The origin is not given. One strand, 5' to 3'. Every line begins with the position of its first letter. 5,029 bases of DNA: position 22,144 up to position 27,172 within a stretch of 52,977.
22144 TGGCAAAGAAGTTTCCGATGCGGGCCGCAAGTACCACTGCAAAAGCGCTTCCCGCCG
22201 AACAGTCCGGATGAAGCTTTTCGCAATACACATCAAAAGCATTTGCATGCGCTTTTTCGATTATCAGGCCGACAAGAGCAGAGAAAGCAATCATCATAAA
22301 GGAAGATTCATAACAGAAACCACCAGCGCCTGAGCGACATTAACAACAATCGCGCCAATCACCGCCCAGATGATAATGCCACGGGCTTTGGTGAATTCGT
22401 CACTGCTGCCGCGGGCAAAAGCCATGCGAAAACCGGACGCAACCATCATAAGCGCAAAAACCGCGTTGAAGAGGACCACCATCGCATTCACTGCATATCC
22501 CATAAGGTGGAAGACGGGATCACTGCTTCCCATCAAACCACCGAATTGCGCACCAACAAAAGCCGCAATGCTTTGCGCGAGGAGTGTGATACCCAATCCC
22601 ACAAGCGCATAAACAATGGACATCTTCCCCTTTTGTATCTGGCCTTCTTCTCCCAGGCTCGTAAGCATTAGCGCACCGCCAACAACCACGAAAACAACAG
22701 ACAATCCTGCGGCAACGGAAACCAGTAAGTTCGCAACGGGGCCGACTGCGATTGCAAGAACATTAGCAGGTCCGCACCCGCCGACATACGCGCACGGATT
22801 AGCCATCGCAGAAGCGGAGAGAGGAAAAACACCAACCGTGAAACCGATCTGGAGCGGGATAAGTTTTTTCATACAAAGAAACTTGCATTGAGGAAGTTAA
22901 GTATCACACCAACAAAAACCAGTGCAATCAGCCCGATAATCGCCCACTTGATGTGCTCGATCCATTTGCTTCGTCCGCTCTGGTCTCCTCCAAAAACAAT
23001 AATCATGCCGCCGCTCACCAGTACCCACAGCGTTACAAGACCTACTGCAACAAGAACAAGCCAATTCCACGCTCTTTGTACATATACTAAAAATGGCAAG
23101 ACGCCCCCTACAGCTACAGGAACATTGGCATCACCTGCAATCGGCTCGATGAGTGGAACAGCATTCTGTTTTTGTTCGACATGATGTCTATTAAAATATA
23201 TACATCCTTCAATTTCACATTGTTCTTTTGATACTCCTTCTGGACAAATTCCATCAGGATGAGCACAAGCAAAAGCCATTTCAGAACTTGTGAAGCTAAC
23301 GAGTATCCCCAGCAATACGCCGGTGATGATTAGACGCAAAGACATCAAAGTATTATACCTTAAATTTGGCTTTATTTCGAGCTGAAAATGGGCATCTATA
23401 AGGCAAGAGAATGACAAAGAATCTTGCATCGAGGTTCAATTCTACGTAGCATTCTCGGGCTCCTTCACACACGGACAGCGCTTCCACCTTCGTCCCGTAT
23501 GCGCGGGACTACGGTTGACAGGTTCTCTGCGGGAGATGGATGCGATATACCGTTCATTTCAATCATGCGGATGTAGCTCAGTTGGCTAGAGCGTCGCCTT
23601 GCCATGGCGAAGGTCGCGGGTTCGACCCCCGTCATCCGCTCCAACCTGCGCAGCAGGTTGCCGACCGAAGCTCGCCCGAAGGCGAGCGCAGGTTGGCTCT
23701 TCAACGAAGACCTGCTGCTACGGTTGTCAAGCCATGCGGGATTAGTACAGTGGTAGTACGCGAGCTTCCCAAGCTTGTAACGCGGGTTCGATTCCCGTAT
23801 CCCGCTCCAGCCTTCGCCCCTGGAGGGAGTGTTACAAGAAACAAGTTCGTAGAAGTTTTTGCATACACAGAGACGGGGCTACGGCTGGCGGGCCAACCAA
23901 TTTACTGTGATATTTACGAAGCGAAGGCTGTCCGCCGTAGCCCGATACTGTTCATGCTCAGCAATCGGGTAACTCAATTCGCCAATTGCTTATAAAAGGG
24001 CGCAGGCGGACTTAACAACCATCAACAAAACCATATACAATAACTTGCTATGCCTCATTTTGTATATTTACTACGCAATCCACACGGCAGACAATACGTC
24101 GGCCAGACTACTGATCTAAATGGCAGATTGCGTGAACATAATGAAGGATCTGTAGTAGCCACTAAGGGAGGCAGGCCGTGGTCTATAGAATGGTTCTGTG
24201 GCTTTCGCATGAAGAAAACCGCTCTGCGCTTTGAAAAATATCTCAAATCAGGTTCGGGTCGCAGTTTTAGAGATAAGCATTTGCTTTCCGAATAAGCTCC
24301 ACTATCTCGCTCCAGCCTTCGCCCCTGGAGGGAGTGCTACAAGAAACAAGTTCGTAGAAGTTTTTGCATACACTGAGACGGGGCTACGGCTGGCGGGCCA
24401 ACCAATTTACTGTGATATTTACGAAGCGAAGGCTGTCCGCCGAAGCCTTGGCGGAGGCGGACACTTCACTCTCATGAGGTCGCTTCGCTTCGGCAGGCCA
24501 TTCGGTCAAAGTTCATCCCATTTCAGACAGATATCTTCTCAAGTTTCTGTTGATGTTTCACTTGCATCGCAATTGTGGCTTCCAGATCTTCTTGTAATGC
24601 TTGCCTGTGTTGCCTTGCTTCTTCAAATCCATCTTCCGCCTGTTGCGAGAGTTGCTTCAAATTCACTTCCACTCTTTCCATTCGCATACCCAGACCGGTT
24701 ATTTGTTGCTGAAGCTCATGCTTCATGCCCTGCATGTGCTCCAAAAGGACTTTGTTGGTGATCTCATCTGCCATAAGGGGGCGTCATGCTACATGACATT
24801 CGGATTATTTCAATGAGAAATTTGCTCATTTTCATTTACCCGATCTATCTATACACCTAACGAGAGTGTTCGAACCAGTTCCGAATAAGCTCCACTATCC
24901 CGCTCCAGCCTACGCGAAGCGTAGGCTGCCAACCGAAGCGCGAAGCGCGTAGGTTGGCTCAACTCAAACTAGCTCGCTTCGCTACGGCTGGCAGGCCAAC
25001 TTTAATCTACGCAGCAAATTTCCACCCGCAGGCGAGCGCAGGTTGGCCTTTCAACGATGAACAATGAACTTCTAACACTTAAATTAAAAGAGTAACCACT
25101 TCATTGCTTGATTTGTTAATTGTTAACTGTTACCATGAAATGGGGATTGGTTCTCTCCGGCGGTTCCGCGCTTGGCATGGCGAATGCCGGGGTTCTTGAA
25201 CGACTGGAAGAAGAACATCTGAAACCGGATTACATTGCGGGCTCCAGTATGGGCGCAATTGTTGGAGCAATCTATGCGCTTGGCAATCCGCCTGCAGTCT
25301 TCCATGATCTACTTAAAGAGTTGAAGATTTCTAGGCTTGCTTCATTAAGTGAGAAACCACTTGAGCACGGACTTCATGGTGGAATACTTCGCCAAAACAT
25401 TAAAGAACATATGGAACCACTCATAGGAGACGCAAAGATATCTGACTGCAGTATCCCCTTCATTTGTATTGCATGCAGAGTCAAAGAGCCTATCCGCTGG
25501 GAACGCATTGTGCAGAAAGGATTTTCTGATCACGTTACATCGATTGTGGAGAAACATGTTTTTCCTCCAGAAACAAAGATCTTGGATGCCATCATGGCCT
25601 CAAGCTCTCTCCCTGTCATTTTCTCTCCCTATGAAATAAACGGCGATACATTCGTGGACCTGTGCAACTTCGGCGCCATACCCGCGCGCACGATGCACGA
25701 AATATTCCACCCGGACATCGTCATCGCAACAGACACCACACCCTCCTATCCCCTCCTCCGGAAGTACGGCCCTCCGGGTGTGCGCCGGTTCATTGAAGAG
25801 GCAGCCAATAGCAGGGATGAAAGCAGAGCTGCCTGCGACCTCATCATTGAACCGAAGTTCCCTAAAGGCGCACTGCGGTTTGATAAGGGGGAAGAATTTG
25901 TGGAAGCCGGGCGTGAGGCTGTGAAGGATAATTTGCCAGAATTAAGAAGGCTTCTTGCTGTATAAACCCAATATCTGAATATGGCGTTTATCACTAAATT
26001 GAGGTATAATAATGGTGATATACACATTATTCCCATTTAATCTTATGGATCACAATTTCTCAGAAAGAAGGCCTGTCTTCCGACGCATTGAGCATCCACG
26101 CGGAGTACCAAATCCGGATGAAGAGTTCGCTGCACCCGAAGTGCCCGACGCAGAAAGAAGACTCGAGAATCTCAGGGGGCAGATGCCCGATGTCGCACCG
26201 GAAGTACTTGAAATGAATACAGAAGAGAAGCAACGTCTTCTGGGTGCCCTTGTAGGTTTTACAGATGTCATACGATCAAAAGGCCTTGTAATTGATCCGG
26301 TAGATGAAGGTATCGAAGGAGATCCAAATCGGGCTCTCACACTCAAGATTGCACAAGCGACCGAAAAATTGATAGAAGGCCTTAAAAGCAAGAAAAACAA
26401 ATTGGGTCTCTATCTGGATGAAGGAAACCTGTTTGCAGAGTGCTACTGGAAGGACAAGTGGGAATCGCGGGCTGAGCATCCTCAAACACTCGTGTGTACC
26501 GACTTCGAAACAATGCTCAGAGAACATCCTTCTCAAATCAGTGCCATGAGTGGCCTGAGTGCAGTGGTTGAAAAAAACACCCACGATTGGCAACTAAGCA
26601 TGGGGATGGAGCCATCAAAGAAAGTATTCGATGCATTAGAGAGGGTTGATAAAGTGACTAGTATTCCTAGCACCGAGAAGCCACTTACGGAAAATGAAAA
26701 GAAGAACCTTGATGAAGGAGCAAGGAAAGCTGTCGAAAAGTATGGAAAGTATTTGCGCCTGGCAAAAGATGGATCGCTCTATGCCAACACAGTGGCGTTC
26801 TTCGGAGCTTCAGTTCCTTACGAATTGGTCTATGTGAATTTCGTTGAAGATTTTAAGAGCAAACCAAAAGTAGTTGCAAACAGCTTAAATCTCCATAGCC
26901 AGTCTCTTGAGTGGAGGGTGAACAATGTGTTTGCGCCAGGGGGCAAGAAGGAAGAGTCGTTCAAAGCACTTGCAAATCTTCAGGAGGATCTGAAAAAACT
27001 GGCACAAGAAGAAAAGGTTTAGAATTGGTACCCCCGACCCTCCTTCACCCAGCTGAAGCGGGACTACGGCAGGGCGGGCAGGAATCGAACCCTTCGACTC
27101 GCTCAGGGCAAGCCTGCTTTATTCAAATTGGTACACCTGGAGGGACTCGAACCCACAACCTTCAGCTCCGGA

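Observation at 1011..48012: Intergenic gaps are populated by hairpins built from short periodic words (mostly 7 nt, also 8 and 9 nt)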

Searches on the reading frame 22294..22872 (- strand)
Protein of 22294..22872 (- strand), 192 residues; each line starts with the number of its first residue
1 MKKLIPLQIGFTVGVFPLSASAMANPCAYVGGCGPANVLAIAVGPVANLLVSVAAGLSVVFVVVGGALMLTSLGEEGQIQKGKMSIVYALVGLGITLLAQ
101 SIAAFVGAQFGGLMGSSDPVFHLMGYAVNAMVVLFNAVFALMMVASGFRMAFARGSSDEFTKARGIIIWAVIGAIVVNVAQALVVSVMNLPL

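Call 64: search_protein_families(library=pfam, proteins=[window:22294-22872:-], max_evalue=0.01)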
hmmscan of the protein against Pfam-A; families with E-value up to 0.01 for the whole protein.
window:22294-22872:- (192 aa): 1 family
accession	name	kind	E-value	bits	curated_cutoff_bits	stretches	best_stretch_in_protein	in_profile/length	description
PF18895.5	T4SS_pilin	-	9e-14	51.7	26.6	2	117-184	2-68/71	Type IV secretion system pilin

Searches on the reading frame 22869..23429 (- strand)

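Call 64: search_protein_families(library=pfam, proteins=[window:22869-23429:-], max_evalue=0.01)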
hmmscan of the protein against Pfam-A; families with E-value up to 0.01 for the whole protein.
window:22869-23429:- (186 aa): 1 family
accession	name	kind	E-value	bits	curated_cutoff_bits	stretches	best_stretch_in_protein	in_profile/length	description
PF18895.5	T4SS_pilin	-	5.3e-07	30.1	26.6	1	121-180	13-71/71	Type IV secretion system pilin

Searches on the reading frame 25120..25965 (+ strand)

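Call 9: search_protein_families(library=ncbifam, proteins=[window:25120-25965:+])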
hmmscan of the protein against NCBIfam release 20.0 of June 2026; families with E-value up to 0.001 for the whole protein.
window:25120-25965:+ (281 aa): 4 families
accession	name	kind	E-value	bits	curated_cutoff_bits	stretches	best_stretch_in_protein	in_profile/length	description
NF007623.0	PRK10279.1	equivalog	1.7e-15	57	272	1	6-120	4-115/301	patatin-like phospholipase RssA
NF043045.1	T4SS_VpdC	equivalog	4.2e-09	35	1000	1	10-73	308-371/880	Dot/Icm T4SS effector VpdC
NF041079.1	CBASS_lipase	equivalog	5.4e-06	25.9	200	1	10-189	4-181/317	CBASS cGAMP-activated phospholipase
NF053870.1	DS2_1_antiphage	equivalog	0.00039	19.8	400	1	10-169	3-155/299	anti-phage phospholipase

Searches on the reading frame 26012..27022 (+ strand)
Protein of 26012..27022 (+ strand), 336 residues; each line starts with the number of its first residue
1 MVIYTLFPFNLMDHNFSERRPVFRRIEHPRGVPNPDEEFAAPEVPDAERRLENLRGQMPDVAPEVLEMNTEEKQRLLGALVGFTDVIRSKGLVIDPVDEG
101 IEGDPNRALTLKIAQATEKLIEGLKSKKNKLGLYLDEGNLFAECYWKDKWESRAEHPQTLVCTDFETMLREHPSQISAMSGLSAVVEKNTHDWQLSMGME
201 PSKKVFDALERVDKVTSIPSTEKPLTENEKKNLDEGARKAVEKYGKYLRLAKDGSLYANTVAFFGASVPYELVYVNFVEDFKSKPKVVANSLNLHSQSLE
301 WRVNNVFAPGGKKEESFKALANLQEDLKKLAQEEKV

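Call 9: search_protein_families(library=ncbifam, proteins=[window:26012-27022:+])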
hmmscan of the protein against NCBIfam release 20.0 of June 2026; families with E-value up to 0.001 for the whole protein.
window:26012-27022:+ (336 aa): 0 families

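Call 47: search_protein_families(library=pfam, proteins=[window:26012-27022:+], max_evalue=0.01)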
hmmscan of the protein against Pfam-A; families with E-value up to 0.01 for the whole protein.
window:26012-27022:+ (336 aa): 0 families
